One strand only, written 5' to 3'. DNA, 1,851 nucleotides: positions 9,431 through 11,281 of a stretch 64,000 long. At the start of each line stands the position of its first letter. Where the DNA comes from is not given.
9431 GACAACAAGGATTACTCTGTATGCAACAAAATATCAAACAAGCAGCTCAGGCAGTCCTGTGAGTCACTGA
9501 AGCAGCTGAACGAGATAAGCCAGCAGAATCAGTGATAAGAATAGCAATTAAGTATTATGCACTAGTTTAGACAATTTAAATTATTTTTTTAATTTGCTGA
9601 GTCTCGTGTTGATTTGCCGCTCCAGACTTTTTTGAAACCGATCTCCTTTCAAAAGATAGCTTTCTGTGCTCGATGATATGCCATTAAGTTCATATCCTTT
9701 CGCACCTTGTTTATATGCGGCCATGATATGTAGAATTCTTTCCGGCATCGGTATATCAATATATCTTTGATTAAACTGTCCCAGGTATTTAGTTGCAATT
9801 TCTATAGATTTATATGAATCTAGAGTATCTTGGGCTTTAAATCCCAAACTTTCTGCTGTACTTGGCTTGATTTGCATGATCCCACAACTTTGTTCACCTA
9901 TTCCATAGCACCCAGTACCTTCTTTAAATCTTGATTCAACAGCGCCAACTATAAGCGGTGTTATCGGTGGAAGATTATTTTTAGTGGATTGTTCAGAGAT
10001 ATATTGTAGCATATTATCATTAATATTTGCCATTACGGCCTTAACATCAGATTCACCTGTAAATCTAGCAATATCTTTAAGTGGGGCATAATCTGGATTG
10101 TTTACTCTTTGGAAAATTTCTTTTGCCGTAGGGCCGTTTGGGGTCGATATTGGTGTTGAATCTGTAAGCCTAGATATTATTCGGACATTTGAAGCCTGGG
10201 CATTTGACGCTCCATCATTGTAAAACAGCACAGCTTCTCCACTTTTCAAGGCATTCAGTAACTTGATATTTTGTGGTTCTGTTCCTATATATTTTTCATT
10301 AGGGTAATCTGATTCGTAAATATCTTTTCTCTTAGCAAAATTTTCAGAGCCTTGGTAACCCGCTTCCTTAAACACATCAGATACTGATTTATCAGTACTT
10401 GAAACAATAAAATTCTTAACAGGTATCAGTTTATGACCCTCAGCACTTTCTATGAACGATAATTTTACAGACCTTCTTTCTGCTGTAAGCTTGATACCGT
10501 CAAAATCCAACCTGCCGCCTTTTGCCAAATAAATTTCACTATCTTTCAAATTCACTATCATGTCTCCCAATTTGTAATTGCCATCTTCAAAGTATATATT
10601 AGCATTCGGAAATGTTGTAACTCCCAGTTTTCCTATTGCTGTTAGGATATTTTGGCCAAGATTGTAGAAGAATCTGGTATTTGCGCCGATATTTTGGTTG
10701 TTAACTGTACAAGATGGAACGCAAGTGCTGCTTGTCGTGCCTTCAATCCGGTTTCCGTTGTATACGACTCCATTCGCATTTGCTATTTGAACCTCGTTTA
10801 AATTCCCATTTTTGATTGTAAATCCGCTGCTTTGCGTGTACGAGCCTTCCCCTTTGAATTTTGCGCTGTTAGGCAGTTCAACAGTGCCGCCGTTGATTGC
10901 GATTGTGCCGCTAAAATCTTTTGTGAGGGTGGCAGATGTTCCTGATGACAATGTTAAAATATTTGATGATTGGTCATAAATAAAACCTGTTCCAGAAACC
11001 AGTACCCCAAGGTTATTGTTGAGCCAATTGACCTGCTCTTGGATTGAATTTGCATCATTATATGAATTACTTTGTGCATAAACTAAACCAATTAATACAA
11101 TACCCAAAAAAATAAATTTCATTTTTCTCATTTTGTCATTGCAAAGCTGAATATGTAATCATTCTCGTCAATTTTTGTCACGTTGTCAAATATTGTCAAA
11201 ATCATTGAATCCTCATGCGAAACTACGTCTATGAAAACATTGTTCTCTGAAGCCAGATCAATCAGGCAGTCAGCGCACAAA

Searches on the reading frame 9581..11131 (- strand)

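Call 83: search_protein_families(library=pfam, proteins=[window:9581-11131:-], max_evalue=0.00001)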
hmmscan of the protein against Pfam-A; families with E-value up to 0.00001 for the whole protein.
window:9581-11131:- (516 aa): 1 family
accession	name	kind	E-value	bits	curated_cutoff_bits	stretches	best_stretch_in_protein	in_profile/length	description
PF01464.25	SLT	-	7.4e-12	45.3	21.3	1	377-478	2-99/117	Transglycosylase SLT domain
